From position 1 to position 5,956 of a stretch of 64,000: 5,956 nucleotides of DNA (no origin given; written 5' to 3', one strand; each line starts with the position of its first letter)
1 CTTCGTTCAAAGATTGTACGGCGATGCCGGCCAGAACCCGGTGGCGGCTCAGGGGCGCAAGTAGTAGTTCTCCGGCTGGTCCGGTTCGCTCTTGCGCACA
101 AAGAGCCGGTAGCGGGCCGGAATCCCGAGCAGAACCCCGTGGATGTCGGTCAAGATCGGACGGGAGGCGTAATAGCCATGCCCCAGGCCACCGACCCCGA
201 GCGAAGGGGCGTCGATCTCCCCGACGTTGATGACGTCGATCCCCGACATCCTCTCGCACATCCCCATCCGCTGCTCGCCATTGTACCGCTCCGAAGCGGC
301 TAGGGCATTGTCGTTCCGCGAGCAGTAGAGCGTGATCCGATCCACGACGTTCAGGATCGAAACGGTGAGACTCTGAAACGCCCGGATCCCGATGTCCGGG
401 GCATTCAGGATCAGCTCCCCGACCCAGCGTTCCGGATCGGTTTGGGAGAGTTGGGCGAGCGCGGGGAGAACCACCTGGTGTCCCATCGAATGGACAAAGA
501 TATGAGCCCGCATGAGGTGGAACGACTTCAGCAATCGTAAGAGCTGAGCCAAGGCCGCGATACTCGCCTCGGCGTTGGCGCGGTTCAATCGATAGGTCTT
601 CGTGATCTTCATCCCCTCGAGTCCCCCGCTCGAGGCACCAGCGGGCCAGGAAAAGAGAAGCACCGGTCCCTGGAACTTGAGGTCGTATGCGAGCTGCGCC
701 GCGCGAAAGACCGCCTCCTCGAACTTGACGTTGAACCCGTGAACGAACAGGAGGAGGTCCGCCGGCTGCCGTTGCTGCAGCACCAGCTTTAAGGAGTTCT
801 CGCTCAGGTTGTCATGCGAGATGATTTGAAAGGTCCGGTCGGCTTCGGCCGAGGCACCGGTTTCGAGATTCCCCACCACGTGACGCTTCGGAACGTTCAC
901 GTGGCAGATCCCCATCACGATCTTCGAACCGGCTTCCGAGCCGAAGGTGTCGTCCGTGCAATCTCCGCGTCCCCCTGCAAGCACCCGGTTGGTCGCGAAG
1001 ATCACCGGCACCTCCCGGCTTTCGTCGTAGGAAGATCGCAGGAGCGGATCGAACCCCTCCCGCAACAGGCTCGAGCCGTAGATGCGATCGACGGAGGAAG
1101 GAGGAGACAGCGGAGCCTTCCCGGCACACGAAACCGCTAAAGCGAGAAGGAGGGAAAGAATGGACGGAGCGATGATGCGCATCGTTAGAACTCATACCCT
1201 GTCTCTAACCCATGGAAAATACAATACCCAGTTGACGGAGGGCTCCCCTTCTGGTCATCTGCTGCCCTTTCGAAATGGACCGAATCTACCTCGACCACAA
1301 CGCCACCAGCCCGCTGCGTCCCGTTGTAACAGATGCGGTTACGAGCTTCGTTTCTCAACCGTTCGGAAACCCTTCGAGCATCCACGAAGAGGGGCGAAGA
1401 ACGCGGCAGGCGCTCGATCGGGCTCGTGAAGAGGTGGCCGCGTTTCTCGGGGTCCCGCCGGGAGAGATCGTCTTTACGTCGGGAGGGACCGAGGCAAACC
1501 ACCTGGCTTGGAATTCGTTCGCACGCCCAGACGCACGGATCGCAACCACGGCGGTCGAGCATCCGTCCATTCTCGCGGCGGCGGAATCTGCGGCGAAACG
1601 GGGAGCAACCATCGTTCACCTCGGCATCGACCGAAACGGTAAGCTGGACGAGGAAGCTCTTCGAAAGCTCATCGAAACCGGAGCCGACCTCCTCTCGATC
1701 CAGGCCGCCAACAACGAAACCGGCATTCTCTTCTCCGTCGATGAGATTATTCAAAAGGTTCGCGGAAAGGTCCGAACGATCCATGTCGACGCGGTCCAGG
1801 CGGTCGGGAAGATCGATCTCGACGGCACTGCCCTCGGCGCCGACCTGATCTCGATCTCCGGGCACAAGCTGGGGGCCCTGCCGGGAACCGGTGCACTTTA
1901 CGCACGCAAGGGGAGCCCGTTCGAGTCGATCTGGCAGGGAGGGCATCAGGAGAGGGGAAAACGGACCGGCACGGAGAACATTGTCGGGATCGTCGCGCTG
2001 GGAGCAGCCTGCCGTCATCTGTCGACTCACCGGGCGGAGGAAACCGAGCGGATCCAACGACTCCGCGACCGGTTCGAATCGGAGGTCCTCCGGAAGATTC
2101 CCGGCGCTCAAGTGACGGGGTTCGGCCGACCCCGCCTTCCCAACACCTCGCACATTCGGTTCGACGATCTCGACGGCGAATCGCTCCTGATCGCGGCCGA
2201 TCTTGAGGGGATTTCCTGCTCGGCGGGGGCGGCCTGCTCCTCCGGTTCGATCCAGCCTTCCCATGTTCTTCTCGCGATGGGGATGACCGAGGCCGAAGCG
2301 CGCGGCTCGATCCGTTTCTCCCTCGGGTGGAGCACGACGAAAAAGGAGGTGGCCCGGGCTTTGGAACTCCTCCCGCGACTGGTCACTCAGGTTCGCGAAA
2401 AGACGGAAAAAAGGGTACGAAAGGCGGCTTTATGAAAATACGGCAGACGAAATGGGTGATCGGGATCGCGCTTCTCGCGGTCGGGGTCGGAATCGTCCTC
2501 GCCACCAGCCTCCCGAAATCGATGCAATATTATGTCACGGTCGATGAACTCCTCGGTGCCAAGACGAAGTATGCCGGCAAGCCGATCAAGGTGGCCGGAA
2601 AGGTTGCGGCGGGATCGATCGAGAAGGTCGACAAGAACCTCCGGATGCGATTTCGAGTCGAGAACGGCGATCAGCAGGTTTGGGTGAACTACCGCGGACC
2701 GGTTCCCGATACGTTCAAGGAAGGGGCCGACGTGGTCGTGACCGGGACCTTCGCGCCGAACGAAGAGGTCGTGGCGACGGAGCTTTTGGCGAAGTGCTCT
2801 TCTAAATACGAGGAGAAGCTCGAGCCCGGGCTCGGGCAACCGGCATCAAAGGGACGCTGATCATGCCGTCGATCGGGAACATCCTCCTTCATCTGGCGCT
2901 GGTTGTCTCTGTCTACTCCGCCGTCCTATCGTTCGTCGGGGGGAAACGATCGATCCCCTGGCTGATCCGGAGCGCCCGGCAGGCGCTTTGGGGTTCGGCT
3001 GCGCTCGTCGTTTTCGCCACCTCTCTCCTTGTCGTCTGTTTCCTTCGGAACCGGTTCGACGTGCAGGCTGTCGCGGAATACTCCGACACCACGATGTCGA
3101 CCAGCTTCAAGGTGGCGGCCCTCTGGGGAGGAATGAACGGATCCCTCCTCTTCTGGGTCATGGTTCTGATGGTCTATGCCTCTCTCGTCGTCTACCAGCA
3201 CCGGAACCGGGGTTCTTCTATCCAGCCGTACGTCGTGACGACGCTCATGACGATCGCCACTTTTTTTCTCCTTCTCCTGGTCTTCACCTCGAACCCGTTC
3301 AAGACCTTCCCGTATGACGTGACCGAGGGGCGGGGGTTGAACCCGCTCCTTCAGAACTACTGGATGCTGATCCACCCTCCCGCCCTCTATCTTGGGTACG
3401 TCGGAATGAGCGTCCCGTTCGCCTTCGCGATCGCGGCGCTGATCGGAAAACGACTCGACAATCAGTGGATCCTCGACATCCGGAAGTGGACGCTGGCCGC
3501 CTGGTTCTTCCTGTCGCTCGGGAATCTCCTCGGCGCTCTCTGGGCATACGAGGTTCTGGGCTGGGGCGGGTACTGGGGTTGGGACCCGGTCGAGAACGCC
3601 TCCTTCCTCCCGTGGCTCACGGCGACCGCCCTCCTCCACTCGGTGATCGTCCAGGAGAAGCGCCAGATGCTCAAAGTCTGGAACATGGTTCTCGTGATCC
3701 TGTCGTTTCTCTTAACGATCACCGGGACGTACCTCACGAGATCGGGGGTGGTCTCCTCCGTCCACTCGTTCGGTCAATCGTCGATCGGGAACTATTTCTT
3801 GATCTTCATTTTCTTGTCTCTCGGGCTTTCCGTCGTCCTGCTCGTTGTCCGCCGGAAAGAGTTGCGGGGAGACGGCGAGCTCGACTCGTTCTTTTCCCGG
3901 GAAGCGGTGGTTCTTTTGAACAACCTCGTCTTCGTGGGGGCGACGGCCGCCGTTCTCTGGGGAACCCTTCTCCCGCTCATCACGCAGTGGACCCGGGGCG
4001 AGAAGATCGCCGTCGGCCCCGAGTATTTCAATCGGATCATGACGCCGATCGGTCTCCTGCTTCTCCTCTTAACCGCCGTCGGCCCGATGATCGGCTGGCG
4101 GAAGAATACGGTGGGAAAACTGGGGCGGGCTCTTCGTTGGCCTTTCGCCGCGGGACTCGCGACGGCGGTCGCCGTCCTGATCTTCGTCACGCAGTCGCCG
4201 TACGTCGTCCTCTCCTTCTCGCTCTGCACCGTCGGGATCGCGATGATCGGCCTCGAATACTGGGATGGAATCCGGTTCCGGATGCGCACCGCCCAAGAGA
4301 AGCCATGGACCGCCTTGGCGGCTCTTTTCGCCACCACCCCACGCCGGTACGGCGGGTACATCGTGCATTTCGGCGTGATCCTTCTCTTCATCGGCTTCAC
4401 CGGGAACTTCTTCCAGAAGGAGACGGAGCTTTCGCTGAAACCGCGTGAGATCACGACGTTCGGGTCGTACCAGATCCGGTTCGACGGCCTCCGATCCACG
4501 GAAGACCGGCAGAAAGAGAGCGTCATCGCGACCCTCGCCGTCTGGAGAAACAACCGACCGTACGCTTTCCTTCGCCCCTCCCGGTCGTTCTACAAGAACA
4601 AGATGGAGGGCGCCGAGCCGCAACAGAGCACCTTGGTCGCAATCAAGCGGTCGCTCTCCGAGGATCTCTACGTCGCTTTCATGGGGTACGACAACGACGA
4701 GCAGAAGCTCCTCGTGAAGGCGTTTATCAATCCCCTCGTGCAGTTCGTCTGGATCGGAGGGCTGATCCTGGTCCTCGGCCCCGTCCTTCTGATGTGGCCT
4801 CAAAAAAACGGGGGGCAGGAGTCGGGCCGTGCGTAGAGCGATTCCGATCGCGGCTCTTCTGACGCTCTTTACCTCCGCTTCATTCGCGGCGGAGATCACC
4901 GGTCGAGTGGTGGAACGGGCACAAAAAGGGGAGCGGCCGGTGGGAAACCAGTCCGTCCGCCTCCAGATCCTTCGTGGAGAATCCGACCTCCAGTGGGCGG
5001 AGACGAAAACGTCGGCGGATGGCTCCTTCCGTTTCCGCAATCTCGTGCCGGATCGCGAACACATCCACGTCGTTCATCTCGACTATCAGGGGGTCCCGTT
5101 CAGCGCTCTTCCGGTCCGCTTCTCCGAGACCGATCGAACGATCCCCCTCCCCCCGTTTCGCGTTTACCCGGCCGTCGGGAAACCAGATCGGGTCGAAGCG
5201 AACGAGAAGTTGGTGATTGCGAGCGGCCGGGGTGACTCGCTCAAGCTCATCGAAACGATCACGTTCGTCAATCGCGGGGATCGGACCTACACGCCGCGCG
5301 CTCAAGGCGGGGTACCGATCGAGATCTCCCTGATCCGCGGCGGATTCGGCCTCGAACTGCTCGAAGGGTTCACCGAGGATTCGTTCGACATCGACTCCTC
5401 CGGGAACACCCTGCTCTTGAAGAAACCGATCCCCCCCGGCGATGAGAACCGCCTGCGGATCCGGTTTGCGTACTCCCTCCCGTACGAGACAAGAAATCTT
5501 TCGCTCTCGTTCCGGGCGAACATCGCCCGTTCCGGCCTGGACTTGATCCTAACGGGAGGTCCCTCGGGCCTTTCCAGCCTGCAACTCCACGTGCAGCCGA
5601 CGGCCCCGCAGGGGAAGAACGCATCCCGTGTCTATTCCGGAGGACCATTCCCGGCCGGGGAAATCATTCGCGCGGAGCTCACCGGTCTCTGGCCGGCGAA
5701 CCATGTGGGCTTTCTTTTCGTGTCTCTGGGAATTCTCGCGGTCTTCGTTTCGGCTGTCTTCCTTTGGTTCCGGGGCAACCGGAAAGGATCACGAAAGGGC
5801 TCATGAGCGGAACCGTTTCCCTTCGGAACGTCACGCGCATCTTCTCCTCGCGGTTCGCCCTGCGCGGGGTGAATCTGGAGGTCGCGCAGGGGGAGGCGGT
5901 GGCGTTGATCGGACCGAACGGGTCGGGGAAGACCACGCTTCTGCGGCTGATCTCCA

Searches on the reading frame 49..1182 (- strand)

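Call 52: search_protein_families(library=pfam, proteins=[window:49-1182:-], max_evalue=0.00001)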
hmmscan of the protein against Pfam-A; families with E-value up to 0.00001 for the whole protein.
window:49-1182:- (377 aa): 1 family
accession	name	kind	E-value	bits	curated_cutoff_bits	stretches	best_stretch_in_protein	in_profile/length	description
PF05990.18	DUF900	-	2.1e-45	155.4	20.5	1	129-345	7-225/232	Alpha/beta hydrolase of unknown function (DUF900)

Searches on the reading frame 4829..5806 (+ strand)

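Call 10: search_protein_families(library=pfam, proteins=[window:4829-5806:+], max_evalue=0.001)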
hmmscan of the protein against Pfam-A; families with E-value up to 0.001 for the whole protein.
window:4829-5806:+ (325 aa): 1 family
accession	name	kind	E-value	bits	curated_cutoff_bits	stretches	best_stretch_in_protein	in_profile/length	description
PF13620.12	CarboxypepD_reg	-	3.1e-05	24.7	32.3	1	23-96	2-69/82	Carboxypeptidase regulatory-like domain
